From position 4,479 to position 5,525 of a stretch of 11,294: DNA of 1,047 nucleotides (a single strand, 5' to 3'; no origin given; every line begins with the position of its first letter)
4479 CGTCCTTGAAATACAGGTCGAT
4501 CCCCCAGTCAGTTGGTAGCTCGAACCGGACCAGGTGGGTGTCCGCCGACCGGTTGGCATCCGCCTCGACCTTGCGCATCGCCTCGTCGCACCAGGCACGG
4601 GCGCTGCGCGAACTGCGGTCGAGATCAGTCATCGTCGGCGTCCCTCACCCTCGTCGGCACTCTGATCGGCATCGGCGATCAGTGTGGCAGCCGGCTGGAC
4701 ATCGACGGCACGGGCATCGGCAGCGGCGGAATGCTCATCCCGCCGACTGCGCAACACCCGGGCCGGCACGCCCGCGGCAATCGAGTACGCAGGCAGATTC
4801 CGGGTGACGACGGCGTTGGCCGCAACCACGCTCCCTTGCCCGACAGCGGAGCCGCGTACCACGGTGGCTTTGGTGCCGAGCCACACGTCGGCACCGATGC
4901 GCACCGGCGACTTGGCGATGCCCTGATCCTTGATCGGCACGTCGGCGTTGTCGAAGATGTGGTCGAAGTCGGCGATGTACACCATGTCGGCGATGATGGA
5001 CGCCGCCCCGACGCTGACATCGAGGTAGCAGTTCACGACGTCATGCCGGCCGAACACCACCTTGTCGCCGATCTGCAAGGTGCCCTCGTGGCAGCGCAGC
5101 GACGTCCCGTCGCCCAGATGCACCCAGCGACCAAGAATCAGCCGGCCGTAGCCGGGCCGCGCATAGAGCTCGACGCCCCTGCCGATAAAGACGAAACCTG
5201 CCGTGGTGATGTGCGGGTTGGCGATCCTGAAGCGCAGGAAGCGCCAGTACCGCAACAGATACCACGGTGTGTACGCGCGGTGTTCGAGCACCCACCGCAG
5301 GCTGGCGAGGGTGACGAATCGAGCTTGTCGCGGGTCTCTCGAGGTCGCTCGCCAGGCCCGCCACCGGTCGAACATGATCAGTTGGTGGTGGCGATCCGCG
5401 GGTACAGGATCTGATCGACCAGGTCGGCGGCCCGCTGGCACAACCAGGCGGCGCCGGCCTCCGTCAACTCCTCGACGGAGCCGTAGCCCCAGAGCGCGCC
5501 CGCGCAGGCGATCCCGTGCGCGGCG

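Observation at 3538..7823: Five-gene translationally coupled cassette of unusual composition: enoyl-CoA hydratase, SAM-MTase, HAD phosphatase, LbetaH O-acetyltransferase, CysK-like PLP enzyme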

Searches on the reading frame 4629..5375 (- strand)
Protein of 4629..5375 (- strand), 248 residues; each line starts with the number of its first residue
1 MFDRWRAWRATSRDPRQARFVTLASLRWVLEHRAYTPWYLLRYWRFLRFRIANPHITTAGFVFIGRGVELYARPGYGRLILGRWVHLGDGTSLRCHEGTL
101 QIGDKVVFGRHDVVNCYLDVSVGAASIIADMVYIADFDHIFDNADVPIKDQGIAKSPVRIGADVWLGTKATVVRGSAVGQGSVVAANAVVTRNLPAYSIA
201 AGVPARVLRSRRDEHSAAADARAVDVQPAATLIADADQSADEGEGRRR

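Call 5: search_protein_families(library=pfam, proteins=[window:4629-5375:-])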
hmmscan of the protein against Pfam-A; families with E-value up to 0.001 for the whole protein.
window:4629-5375:- (248 aa): 2 families
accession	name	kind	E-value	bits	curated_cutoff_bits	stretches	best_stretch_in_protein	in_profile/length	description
PF00132.30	Hexapep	-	3.8e-07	30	27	1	158-192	2-36/36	Bacterial transferase hexapeptide (six repeats)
PF14602.12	Hexapep_2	-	1.4e-06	28.3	27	1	157-192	1-34/34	Hexapeptide repeat of succinyl-transferase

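Call 6: search_protein_families(library=ncbifam, proteins=[window:4629-5375:-])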
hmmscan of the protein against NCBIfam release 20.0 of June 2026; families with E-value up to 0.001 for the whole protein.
window:4629-5375:- (248 aa): 31 families (the best 25 are shown)
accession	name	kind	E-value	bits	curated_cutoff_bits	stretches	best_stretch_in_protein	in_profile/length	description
NF007240.0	PRK09677.1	equivalog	1.2e-22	80.4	243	1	97-214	63-187/192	putative lipopolysaccharide biosynthesis O-acetyl transferase WbbJ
NF007797.0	PRK10502.1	subfamily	6.7e-17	61.7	192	1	99-213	72-181/183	WcaF family extracellular polysaccharide biosynthesis acetyltransferase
TIGR03308.1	phn_thr-fam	hypoth_equivalog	1.2e-16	61.2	201.65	1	155-217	106-168/204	phosphonate metabolim protein, transferase hexapeptide repeat family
NF000311.1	Vat_ABCDEFH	equivalog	1.1e-15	57.7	300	1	103-215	55-168/201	Vat family streptogramin A O-acetyltransferase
TIGR03532.1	DapD_Ac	equivalog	3e-15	56.5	231.75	1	155-213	158-216/231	2,3,4,5-tetrahydropyridine-2,6-dicarboxylate N-acetyltransferase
TIGR04008.1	WcaF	equivalog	1.3e-13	51.3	326.3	1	99-211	71-178/180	colanic acid biosynthesis acetyltransferase WcaF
NF000101.1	stregram_VatA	exception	1.5e-13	50.9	450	1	102-212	62-173/219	streptogramin A O-acetyltransferase Vat(A)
TIGR03570.1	NeuD_NnaD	subfamily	1.9e-13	50.4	160.8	1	99-206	99-202/202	NeuD/PglB/VioB family sugar acetyltransferase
NF007499.0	PRK10092.1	equivalog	2.1e-13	50.5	314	1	92-209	65-181/183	maltose O-acetyltransferase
NF007076.0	PRK09527.1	equivalog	9.5e-13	48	347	1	119-213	95-187/203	galactoside O-acetyltransferase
NF000097.1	stregram_VatC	exception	1.3e-12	48.1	425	1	146-219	107-180/212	streptogramin A O-acetyltransferase Vat(C)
NF033468.1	stregram_VatI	exception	3.8e-12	46.4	415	1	147-213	102-168/208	streptogramin A O-acetyltransferase Vat(I)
NF000147.1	stregram_VatF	exception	1.6e-11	44.1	400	1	102-211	63-174/221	streptogramin A O-acetyltransferase Vat(F)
NF000490.1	chloram_CatB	equivalog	2.3e-11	43.4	350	1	158-216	111-169/210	type B chloramphenicol O-acetyltransferase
NF041874.1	EPS_EpsC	equivalog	3.8e-11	43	150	1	118-210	80-166/168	serine O-acetyltransferase EpsC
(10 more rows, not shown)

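Call 8: find_homologous_proteins(query=window:4629-5375:-)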
Query window:4629-5375:- (248 aa): 3743 proteins with E <= 0.001 among 5600 candidates; the best 120 are listed.
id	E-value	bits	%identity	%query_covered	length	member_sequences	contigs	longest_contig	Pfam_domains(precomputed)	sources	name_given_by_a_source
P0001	1.1e-141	488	100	89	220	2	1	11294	PF14602.13,PF00132.31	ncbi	ncbi:MAG TPA: acyltransferase [Jatrophihabitans sp.]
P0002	2.7e-120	418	78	90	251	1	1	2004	PF14602.13,PF00132.31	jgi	jgi:acetyltransferase-like isoleucine patch superfamily enzyme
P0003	2.3e-116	405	76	94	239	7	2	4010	PF14602.13,PF00132.31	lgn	-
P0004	7.6e-116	404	79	87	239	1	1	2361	PF14602.13,PF00132.31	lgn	-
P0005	3.3e-115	402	85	85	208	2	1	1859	PF14602.13,PF00132.31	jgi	jgi:acetyltransferase-like isoleucine patch superfamily enzyme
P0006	4.7e-115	401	76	91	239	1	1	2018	PF14602.13,PF00132.31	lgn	-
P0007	2.6e-114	399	79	87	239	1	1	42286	PF14602.13,PF00132.31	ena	-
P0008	2.9e-114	399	79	87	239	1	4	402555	PF14602.13,PF00132.31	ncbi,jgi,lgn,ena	-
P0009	1.0e-113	397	79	87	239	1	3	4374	PF14602.13,PF00132.31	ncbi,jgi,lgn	-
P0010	1.8e-113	396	79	87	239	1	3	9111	PF14602.13,PF00132.31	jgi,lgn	jgi:acetyltransferase-like isoleucine patch superfamily enzyme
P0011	7.2e-113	394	78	84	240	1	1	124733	PF14602.13,PF00132.31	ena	-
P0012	9.9e-113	394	75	84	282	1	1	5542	PF14602.13,PF00132.31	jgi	jgi:acetyltransferase-like isoleucine patch superfamily enzyme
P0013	1.1e-112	393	74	91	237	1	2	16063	PF14602.13,PF00132.31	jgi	jgi:acetyltransferase-like isoleucine patch superfamily enzyme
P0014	2.1e-112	392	76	85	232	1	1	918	PF14602.13,PF00132.31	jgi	jgi:acetyltransferase-like isoleucine patch superfamily enzyme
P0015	3.2e-112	392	74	95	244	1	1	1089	PF14602.13,PF00132.31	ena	-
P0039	2.8e-107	376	68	94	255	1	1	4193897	PF00132.31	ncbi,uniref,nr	ncbi:acyltransferase [Jatrophihabitans telluris]|uniref:Acyltransferase n=1 Tax=Jatrophihabitans tel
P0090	4.1e-99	349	66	85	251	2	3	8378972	PF14602.13,PF00132.31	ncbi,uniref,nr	ncbi:acyltransferase [Saccharothrix longispora]|uniref:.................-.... isoleucine patch super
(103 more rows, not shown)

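Call 10: find_related_loci(query=A1, collection=genome_contigs, flank=10000)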
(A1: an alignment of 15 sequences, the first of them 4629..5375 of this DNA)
Query A1 (248 aa) in genome_contigs; peptide patterns used: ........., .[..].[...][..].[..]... (x = any residue, [..] = any of these).
600 stretches matched a pattern (row limit reached: there are more); 585 encode a relative of the query (tblastn E <= 1e-3); the best 80 are kept; 80 distinct loci.
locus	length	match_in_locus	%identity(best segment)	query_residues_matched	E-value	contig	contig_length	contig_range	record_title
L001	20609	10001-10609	69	13-215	2e-96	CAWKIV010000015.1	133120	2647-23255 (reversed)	MAG: uncultured Actinomycetota bacterium isolate MFD02840.bin.1.327 genome assembly, contig: contig_49100, whole genome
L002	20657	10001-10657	66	3-223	2e-96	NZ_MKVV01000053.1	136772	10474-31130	MAG: Pseudonocardia sp. 73-21 SCNpilot_cont_1000_p_scaffold_393, whole genome shotgun sequence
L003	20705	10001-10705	58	5-247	1e-96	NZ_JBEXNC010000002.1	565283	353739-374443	Lentzea sp. NPDC003310 NPDC003310_1_H11.ctg-0002, whole genome shotgun sequence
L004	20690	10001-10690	60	5-242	1e-96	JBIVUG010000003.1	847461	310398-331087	Actinosynnema sp. NPDC091369 NPDC091369_165_G3.ctg-0003, whole genome shotgun sequence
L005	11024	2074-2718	64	8-222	2e-96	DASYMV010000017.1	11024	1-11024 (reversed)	MAG TPA_asm: Pseudonocardiaceae bacterium isolate SMAG_U4384 k141_1457089, whole genome shotgun sequence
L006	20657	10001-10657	63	5-223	4e-96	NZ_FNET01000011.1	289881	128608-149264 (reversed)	Lentzea albidocapillata subsp. violacea strain DSM 44796, whole genome shotgun sequence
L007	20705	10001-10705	58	5-247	1e-95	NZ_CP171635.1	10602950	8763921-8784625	Lentzea sp. JNUCC 0626 strain JNUCC chromosome, complete genome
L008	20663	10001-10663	62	2-222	7e-96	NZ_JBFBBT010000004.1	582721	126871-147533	Amycolatopsis sp. NPDC051102 NPDC051102_41_B7.ctg-0004, whole genome shotgun sequence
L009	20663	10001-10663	62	2-222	6e-96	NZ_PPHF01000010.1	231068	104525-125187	Amycolatopsis sp. CA-126428 CA-126428_10, whole genome shotgun sequence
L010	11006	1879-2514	64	5-216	5e-96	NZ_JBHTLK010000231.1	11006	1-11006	Saccharothrix hoggarensis strain CCUG 60214 GCM70027390_494, whole genome shotgun sequence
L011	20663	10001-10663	62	2-222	6e-96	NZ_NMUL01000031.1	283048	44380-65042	Amycolatopsis vastitatis strain H5 contig00031, whole genome shotgun sequence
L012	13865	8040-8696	63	4-222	9e-96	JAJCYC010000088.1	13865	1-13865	MAG: Pseudonocardia sp. isolate OFTM335 OFTM335_87, whole genome shotgun sequence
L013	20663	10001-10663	62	2-222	7e-96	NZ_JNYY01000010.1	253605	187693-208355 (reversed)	Amycolatopsis vancoresmycina strain NRRL B-24208 contig10.1, whole genome shotgun sequence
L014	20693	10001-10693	60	5-236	1e-95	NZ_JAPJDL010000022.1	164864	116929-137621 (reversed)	Lentzea sp. NEAU-D7 Scaffold22, whole genome shotgun sequence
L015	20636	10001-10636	64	5-216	5e-95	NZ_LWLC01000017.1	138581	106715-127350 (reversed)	Saccharothrix sp. CB00851 scaffold24, whole genome shotgun sequence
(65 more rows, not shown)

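Call 13: find_encoding_contigs(protein=P0008, flank=10000, max_places=3)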
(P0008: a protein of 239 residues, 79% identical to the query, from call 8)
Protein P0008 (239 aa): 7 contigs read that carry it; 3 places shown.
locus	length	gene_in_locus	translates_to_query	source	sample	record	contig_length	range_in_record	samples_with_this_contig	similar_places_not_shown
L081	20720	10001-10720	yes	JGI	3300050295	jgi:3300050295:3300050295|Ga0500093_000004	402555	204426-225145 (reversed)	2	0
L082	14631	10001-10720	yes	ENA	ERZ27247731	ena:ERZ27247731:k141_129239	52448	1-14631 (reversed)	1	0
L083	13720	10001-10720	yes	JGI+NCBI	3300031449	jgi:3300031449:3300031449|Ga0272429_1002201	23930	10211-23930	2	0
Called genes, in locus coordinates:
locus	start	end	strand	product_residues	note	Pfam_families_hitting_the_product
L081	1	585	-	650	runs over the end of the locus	PF11896:GlgE_dom_N_S, PF00128:Alpha-amylase (faint), PF21702:GLGE_C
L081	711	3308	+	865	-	PF11897:DUF3417, PF00343:Phosphorylase, PF28476:GlgP_C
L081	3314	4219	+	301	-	PF00106:adh_short (weak), PF01073:3Beta_HSD, PF01370:Epimerase, PF04321:RmlD_sub_bind, PF13460:NAD_binding_10, PF16363:GDP_Man_Dehyd, PF07993:NAD_binding_4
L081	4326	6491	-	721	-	PF02922:CBM_48, PF00128:Alpha-amylase (weak)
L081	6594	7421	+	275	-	PF00005:ABC_tran, PF13304:AAA_21 (weak)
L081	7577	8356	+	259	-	PF00378:ECH_1, PF16113:ECH_2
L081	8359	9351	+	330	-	PF01209:Ubie_methyltran, PF13489:Methyltransf_23, PF13847:Methyltransf_31, PF08241:Methyltransf_11, PF08242:Methyltransf_12, PF13649:Methyltransf_25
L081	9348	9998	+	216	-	PF00702:Hydrolase, PF12710:HAD, PF13419:HAD_2, PF13242:Hydrolase_like (weak)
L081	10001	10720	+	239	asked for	PF00132:Hexapep (weak), PF14602:Hexapep_2 (weak)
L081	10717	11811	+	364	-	PF00291:PALP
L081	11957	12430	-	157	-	-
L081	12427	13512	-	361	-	PF03235:GmrSD_N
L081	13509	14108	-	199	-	-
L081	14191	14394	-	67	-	PF00872:Transposase_mut (weak)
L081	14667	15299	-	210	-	PF00872:Transposase_mut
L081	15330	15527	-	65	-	-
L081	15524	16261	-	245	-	PF04199:Cyclase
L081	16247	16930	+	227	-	PF08242:Methyltransf_12 (weak)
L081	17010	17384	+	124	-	PF18029:Glyoxalase_6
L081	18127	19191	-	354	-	PF00128:Alpha-amylase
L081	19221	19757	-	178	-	PF00128:Alpha-amylase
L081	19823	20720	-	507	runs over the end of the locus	PF03065:Glyco_hydro_57, PF09210:BE_C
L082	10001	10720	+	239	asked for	PF00132:Hexapep (weak), PF14602:Hexapep_2 (weak)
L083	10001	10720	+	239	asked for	PF00132:Hexapep (weak), PF14602:Hexapep_2 (weak)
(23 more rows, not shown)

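Call 14: find_encoding_contigs(protein=P0039, flank=10000, max_places=2)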
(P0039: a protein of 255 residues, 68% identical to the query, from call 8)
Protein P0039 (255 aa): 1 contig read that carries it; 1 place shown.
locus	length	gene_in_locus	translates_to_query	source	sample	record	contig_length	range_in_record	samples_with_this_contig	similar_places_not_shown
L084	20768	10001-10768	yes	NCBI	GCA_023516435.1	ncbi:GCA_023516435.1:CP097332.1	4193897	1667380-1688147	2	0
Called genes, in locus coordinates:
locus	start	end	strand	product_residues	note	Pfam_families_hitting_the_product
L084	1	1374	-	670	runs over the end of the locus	PF11896:GlgE_dom_N_S, PF00128:Alpha-amylase (weak), PF21702:GLGE_C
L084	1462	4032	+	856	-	PF11897:DUF3417, PF00343:Phosphorylase, PF28476:GlgP_C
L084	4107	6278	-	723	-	PF02922:CBM_48, PF00128:Alpha-amylase (weak), PF21331:Isoamylase_C (weak)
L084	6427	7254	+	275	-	PF00005:ABC_tran, PF13304:AAA_21 (faint)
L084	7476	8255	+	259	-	PF00378:ECH_1, PF16113:ECH_2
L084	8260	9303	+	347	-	PF13489:Methyltransf_23, PF01209:Ubie_methyltran, PF13847:Methyltransf_31, PF08241:Methyltransf_11, PF08242:Methyltransf_12, PF13649:Methyltransf_25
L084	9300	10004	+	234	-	PF00702:Hydrolase, PF12710:HAD, PF13419:HAD_2, PF13242:Hydrolase_like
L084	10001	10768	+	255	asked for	PF00132:Hexapep (weak)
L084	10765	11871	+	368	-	PF00291:PALP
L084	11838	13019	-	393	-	PF08323:Glyco_transf_5, PF13439:Glyco_transf_4, PF13579:Glyco_trans_4_4, PF20706:GT4-conflict, PF00534:Glycos_transf_1, PF13692:Glyco_trans_1_4, PF13524:Glyco_trans_1_2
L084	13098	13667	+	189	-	-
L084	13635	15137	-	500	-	PF03065:Glyco_hydro_57, PF09210:BE_C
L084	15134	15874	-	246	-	PF13489:Methyltransf_23, PF13847:Methyltransf_31, PF08241:Methyltransf_11, PF08242:Methyltransf_12, PF13649:Methyltransf_25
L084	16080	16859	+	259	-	PF01012:ETF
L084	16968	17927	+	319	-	PF01012:ETF, PF00766:ETF_alpha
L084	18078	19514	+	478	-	PF00083:Sugar_tr, PF07690:MFS_1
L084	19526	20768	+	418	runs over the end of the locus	PF00266:Aminotran_5, PF01212:Beta_elim_lyase, PF00282:Pyridoxal_deC (faint)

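Call 24: search_solved_structures(query=window:4629-5375:-, max_evalue=0.00001, show_alignments=1)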
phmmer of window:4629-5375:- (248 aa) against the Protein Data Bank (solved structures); distinct sequences matched with E-value up to 0.00001: 33.
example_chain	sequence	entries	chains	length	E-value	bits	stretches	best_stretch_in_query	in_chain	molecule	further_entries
6x3c_A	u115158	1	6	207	6.5e-12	48.5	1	147-212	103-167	Virginiamycin A acetyltransferase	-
6x3j_A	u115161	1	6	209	6.8e-12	48.4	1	147-212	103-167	Virginiamycin A acetyltransferase,VatA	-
4myo_A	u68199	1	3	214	7e-12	48.4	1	147-212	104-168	Virginiamycin A acetyltransferase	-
4hur_A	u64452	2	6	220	7.8e-12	48.2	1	147-212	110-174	Virginiamycin A acetyltransferase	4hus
4egg_A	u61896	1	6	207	1.2e-11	47.6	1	105-211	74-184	Putative acetyltransferase SACOL2570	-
3ftt_A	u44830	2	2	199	1.2e-11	47.6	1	106-210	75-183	Putative acetyltransferase SACOL2570 | Galactoside O-acetyltransferase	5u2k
3v4e_A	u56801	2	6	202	1.2e-11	47.6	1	106-210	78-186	Galactoside O-acetyltransferase | Putative acetyltransferase SACOL2570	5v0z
4dcl_A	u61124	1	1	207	1.2e-11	47.6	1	105-211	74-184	Putative acetyltransferase SACOL2570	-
3ect_A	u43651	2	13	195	1.3e-11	47.5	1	100-217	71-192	Hexapeptide-repeat containing-acetyltransferase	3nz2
3r8y_A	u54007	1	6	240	1.6e-11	47.2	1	155-216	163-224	2,3,4,5-tetrahydropyridine-2,6-dicarboxylate N-acetyltransferase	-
1kqa_A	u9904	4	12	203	6.8e-11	45.1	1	120-216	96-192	GALACTOSIDE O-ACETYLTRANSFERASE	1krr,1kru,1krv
3srt_A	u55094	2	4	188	9.9e-11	44.6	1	91-210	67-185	Maltose O-acetyltransferase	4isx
2ic7_A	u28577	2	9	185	1.4e-10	44.1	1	92-209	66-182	Maltose transacetylase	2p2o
1khr_A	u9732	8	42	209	6.7e-10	41.9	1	145-215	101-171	STREPTOGRAMIN A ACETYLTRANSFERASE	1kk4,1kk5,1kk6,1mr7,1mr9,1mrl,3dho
7hzv_A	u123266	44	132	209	6.7e-10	41.9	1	145-215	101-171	Streptogramin A acetyltransferase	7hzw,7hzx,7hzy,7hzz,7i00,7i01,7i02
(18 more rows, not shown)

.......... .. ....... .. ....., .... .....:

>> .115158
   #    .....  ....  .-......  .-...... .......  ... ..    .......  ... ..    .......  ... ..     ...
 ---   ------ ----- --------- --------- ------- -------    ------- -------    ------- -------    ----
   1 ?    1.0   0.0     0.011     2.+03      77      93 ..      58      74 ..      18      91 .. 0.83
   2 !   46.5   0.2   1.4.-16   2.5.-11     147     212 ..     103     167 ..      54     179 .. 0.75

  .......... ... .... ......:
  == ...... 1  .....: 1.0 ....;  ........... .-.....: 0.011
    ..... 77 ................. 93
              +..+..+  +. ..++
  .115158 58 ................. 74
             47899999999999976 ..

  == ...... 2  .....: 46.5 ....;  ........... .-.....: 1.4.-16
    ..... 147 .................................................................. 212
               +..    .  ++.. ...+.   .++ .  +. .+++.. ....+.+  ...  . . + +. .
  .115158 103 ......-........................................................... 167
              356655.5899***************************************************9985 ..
